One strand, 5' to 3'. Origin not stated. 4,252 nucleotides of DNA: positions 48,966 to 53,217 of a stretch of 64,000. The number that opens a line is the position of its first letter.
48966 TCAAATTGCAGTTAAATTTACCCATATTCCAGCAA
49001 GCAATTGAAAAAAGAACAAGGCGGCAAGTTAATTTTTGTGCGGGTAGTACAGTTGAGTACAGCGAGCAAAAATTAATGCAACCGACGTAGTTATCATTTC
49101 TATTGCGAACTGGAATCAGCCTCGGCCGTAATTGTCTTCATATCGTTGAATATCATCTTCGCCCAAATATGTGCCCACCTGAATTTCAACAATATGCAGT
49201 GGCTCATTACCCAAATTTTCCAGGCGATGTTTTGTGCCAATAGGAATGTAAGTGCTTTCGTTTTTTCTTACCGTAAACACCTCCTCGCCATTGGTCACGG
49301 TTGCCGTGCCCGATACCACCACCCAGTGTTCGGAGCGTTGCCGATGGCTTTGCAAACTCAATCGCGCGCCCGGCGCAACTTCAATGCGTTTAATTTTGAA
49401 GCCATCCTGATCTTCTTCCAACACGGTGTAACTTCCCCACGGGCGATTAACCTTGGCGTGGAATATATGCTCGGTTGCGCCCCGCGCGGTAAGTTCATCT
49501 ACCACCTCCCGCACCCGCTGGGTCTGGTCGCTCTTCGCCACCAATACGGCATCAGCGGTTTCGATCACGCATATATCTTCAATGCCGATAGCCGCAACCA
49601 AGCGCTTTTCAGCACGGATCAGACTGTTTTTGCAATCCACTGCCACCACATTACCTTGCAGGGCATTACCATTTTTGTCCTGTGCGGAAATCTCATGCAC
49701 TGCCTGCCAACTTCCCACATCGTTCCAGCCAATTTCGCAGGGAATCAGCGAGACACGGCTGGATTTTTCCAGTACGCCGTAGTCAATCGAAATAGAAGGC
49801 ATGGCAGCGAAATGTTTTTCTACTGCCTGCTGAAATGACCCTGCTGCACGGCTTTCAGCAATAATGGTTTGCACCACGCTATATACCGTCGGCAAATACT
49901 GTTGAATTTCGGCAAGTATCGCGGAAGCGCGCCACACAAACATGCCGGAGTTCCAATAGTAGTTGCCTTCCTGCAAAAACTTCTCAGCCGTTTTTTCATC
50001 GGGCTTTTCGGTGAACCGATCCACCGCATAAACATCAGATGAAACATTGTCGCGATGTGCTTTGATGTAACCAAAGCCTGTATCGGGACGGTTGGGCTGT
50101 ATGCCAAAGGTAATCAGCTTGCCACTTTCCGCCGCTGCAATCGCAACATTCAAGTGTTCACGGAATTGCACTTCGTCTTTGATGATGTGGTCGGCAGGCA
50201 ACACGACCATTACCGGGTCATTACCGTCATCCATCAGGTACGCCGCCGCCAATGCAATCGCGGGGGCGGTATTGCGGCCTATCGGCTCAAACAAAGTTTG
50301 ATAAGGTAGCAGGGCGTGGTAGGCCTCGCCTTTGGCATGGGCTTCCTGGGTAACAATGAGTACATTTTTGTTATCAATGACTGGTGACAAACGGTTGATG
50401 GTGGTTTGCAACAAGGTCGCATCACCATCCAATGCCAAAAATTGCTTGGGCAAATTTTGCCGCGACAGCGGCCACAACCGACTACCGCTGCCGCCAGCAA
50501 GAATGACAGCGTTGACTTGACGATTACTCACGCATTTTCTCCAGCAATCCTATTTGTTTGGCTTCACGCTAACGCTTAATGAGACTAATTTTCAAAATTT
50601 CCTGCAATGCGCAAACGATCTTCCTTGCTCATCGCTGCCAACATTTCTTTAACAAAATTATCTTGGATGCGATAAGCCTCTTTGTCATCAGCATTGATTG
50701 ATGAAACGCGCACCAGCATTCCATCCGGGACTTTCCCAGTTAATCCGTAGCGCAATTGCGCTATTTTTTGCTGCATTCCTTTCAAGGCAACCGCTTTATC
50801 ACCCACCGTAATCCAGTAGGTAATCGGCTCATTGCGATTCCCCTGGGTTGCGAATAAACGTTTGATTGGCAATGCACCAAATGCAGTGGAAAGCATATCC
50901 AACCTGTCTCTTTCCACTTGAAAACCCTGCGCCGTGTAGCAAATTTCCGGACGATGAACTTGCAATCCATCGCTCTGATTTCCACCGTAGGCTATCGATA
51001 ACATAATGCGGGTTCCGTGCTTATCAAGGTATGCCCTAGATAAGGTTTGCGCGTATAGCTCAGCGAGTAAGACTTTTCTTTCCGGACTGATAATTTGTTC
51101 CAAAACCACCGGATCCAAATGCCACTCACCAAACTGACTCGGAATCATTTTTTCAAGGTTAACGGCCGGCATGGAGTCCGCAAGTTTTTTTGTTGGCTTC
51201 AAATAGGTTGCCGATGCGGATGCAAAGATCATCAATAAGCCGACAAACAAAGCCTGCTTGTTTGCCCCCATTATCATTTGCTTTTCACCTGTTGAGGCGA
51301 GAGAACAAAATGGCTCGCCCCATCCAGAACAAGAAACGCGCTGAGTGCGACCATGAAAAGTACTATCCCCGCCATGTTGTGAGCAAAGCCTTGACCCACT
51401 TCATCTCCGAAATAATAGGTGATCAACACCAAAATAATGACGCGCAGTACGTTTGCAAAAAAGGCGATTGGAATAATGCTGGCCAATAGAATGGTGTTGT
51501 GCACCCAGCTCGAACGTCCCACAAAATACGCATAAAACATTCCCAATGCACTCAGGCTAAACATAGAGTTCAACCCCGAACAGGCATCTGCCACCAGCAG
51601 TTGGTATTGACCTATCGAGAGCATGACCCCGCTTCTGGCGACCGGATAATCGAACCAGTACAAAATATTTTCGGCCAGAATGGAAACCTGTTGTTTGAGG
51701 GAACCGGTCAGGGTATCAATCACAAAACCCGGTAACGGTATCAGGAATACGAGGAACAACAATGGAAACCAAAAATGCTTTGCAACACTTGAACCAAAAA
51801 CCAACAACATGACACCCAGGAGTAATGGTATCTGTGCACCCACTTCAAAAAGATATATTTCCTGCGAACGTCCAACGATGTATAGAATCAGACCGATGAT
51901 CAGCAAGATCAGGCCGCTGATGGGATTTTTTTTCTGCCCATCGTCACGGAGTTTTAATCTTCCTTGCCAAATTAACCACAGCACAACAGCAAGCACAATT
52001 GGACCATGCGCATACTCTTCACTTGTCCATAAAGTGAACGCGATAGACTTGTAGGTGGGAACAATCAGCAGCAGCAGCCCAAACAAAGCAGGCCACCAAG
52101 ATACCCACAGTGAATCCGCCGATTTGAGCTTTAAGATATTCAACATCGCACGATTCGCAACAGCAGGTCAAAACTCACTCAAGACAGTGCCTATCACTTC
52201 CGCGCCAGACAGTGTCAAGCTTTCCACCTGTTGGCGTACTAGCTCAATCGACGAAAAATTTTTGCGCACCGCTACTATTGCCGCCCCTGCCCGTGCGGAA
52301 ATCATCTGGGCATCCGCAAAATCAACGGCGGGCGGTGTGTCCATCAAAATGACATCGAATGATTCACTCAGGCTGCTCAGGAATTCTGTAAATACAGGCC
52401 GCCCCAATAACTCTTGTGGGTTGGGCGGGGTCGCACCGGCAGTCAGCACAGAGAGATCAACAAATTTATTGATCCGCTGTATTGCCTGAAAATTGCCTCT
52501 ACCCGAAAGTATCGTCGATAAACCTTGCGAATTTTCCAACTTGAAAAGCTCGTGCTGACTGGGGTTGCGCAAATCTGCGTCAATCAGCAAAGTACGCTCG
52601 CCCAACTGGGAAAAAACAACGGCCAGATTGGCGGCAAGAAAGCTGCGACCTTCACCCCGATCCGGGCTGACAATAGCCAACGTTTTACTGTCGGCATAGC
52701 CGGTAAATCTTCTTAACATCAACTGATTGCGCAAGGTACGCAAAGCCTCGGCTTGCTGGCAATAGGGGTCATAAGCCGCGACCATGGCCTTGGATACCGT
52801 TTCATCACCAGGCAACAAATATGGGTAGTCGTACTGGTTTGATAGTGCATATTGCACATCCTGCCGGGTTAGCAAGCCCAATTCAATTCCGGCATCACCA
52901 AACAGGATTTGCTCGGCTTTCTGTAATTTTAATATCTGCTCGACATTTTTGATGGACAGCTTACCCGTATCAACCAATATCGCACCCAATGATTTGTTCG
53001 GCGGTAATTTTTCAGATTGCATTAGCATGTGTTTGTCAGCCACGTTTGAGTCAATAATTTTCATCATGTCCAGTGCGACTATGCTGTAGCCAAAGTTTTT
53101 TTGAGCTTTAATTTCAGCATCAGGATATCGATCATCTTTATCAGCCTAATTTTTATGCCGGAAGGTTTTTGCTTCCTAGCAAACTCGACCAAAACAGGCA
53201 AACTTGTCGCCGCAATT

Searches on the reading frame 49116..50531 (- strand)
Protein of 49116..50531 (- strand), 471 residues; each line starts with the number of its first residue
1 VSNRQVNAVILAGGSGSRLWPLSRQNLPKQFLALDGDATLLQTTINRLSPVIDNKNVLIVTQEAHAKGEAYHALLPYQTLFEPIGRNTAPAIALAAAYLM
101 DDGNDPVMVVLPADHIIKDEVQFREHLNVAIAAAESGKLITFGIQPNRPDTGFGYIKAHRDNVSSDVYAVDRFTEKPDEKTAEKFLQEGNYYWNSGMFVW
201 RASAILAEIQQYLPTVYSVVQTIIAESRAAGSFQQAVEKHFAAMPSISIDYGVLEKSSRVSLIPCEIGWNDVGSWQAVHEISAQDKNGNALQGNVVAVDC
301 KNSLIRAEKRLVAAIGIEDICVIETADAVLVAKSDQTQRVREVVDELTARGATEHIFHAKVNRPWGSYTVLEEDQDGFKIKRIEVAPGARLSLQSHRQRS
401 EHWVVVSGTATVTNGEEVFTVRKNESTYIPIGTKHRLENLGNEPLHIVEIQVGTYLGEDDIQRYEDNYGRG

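Call 25: search_protein_families(library=ncbifam, proteins=[window:49116-50531:-], max_evalue=1e-25)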
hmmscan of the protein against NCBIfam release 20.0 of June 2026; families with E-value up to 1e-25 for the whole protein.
window:49116-50531:- (471 aa): 2 families
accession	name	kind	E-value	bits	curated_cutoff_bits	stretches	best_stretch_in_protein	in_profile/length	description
TIGR01479.1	GMP_PMI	equivalog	2e-174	580.8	372.95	1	7-470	2-467/467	mannose-1-phosphate guanylyltransferase/mannose-6-phosphate isomerase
NF012004.0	PRK15460.1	equivalog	7.5e-139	463.5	859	1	1-470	1-477/478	mannose-1-phosphate guanyltransferase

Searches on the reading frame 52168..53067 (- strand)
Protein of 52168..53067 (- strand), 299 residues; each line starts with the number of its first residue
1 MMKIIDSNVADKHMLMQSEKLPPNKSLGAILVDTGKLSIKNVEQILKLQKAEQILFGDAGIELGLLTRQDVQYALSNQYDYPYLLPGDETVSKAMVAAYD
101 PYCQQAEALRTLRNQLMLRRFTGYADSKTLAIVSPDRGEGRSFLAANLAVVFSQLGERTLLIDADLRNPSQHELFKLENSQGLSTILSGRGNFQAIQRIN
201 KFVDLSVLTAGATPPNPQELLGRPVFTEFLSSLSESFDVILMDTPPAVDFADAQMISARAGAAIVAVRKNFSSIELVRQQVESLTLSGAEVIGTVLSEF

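Call 25: search_protein_families(library=ncbifam, proteins=[window:52168-53067:-], max_evalue=1e-25)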
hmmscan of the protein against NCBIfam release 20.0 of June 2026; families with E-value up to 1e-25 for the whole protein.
window:52168-53067:- (299 aa): 6 families
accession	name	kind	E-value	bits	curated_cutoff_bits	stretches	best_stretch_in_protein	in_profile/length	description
TIGR03029.1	EpsG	equivalog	3e-103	344.7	313.8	1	25-297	3-273/274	chain length determinant protein tyrosine kinase EpsG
TIGR01007.1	eps_fam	subfamily_domain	1.9e-41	141.9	108.05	1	108-297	2-188/204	polysaccharide biosynthesis tyrosine autokinase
NF008568.0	PRK11519.1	equivalog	3.3e-35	121.4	1068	1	95-297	496-696/720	tyrosine-protein kinase Wzc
NF007350.0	PRK09841.1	equivalog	1.5e-32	112.6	1248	1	97-297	503-701/726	tyrosine-protein kinase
TIGR03018.1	pepcterm_TyrKin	hypoth_equivalog_domain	1.4e-27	96.4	230.65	1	99-295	5-205/207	XrtA-associated tyrosine autokinase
TIGR01005.1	eps_transp_fam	subfamily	3.2e-27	95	411.7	1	98-298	519-717/754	exopolysaccharide transport protein family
